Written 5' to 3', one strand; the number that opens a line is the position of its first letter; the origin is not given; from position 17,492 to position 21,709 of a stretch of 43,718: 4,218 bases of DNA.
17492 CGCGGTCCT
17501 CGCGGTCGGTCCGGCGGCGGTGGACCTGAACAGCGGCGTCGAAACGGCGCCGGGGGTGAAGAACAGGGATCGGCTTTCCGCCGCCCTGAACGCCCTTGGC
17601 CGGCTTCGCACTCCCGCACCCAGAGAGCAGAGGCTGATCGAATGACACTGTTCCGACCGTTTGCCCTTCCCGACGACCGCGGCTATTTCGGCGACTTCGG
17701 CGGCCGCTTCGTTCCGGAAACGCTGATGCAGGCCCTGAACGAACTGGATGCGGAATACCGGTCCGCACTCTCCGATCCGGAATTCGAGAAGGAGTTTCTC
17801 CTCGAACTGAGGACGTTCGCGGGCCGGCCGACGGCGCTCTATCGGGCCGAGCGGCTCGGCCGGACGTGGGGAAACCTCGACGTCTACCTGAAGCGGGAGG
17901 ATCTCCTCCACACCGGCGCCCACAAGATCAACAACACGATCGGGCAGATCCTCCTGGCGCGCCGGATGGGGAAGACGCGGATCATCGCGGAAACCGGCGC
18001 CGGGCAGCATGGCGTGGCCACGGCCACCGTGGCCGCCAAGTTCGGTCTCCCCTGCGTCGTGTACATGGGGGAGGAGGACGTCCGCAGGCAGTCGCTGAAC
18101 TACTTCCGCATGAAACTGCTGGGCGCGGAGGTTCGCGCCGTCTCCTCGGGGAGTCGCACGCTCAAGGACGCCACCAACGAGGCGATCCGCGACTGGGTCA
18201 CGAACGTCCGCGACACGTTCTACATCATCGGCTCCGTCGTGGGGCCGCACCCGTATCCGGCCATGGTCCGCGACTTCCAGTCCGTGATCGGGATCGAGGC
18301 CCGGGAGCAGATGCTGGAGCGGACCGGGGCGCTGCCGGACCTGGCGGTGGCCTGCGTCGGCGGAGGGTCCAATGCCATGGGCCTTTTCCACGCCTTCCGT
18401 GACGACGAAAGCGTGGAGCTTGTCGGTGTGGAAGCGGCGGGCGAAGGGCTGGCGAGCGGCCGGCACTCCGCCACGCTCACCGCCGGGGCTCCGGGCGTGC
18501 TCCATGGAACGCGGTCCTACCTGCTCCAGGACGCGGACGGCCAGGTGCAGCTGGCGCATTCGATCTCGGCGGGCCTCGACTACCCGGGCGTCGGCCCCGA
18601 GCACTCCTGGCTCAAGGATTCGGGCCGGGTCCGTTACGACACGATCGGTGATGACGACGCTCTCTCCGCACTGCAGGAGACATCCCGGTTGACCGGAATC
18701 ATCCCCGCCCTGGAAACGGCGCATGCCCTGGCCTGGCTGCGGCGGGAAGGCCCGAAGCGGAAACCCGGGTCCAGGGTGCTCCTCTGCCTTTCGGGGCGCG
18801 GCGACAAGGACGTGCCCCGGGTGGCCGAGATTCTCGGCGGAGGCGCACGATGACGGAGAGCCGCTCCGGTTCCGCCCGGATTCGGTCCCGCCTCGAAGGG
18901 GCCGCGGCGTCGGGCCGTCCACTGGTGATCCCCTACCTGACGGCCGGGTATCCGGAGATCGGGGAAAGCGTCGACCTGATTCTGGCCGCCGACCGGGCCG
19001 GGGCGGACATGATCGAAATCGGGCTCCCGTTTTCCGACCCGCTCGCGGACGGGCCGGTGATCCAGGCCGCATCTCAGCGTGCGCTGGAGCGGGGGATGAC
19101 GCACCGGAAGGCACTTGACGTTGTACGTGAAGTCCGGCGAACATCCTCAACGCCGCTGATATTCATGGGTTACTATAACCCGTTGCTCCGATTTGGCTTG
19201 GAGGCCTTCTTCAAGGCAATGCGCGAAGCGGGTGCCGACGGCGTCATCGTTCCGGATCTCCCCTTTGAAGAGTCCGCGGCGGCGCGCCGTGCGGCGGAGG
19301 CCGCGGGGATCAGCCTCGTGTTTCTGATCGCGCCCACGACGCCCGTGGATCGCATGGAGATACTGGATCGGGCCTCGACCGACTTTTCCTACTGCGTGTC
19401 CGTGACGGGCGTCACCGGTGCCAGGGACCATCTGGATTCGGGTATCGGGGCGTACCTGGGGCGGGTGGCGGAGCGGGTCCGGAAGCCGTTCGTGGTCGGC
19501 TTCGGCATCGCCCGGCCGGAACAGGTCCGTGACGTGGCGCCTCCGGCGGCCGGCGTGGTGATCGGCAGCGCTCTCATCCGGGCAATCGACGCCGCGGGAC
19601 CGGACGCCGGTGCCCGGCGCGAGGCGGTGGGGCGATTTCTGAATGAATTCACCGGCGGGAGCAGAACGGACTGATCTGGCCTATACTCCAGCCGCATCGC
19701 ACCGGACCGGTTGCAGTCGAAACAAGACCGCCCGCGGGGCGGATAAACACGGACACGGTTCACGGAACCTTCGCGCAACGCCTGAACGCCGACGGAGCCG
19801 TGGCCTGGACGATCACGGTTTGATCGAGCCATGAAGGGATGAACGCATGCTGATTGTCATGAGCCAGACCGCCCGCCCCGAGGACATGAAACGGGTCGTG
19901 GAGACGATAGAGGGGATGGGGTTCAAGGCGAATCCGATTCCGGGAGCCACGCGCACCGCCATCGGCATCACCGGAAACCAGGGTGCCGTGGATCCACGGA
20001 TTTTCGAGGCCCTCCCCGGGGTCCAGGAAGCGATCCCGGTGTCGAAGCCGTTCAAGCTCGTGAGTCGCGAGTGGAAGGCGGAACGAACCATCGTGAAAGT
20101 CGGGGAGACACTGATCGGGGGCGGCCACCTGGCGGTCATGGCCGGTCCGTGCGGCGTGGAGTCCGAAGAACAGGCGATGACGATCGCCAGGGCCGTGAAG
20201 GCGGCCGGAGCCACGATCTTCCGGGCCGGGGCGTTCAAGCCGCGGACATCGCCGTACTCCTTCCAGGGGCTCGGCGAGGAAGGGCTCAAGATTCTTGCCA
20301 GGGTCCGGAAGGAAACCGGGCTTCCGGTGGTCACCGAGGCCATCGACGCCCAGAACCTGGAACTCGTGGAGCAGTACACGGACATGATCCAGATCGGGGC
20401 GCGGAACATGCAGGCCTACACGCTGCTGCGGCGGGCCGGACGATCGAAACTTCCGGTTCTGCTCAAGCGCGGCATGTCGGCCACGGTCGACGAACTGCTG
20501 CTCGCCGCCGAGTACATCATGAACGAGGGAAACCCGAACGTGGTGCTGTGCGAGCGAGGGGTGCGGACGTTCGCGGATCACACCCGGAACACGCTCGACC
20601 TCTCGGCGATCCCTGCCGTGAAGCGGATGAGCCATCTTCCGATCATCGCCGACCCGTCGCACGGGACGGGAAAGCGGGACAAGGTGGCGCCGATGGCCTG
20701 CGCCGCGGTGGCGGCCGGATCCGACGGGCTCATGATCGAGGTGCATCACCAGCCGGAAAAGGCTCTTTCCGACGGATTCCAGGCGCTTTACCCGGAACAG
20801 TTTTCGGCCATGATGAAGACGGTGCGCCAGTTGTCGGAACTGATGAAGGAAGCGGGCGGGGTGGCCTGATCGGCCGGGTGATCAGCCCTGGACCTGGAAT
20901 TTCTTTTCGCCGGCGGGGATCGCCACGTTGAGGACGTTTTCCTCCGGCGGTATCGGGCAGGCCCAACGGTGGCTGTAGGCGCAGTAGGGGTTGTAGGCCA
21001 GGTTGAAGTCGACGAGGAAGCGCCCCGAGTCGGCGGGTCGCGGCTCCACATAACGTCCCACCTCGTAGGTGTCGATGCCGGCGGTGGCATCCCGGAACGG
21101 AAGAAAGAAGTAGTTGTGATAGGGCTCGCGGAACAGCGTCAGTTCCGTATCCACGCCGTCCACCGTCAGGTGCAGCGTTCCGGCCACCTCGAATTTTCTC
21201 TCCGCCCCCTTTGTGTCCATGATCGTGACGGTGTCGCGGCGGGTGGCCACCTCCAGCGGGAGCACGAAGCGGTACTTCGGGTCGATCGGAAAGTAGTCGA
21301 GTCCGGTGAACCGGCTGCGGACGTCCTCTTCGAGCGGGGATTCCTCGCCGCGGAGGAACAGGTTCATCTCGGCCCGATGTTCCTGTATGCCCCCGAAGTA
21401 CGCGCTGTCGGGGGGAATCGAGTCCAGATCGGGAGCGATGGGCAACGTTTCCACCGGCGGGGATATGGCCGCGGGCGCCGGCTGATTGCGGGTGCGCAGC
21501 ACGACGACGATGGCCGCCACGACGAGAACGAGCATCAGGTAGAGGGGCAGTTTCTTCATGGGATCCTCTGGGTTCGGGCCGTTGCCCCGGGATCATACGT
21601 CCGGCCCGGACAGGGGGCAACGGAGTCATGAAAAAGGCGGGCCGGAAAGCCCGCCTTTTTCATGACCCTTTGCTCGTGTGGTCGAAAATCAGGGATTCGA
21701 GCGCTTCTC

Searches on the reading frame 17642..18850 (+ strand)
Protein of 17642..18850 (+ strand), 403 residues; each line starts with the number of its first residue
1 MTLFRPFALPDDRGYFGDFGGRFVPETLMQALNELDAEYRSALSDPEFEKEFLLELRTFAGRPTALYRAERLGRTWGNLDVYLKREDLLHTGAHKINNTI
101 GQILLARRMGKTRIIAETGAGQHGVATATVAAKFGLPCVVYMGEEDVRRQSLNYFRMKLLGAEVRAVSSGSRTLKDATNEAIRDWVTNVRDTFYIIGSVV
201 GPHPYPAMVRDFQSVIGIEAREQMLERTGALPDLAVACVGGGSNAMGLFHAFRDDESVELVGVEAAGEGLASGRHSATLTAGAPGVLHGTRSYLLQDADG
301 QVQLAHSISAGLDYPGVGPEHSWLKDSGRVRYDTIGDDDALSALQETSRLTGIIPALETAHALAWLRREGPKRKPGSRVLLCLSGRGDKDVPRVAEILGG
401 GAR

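Call 49: search_protein_families(library=pfam, proteins=[window:17642-18850:+], max_evalue=0.00001)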
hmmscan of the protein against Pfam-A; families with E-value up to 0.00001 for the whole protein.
window:17642-18850:+ (403 aa): 1 family
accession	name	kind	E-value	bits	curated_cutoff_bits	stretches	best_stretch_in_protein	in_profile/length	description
PF00291.31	PALP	-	2.2e-40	139.3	35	1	59-385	3-295/295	Pyridoxal-phosphate dependent enzyme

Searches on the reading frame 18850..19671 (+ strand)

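Call 49: search_protein_families(library=pfam, proteins=[window:18850-19671:+], max_evalue=0.00001)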
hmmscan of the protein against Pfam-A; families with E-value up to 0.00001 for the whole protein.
window:18850-19671:+ (274 aa): 1 family
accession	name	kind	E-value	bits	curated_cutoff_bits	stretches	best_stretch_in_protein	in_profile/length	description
PF00290.26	Trp_syntA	-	7.9e-82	274.5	27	1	20-250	6-237/259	Tryptophan synthase alpha chain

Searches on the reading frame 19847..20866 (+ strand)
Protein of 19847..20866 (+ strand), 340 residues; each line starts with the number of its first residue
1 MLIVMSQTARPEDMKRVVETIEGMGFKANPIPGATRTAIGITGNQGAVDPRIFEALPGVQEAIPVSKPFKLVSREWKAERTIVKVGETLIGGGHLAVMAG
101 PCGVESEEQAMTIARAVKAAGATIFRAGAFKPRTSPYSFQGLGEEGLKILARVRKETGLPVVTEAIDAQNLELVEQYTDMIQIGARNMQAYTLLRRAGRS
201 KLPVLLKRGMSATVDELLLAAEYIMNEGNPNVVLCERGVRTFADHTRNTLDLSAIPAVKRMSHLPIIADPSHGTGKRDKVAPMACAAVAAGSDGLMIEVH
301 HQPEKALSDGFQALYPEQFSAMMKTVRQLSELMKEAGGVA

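Call 70: search_protein_families(library=pfam, proteins=[window:19847-20866:+], max_evalue=0.00001)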
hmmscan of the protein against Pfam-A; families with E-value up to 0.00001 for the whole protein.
window:19847-20866:+ (340 aa): 3 families
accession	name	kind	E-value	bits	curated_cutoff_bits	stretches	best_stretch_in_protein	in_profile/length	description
PF00793.26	DAHP_synth_1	-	2.2e-81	273.2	25.5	1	87-334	9-269/270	DAHP synthetase I family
PF18152.6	DAHP_snth_FXD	-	4e-17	62.2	27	1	1-67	1-67/67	DAHP synthase ferredoxin-like domain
PF03102.20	NeuB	-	4.4e-11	43.1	22.1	1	141-335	52-238/241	NeuB family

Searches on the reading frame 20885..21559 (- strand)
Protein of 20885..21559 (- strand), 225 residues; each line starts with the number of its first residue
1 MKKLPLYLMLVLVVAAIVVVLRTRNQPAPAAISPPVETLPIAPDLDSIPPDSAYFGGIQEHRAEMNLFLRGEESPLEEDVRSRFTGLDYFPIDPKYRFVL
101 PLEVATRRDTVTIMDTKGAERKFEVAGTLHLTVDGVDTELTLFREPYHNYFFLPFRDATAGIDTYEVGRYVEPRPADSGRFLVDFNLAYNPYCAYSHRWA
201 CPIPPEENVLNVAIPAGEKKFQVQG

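Call 70: search_protein_families(library=pfam, proteins=[window:20885-21559:-], max_evalue=0.00001)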
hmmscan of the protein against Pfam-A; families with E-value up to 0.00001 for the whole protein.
window:20885-21559:- (225 aa): 1 family
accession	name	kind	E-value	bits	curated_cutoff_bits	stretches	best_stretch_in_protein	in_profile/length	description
PF07920.16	DUF1684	-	5.4e-45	153.5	25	1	83-219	2-139/139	Protein of unknown function (DUF1684)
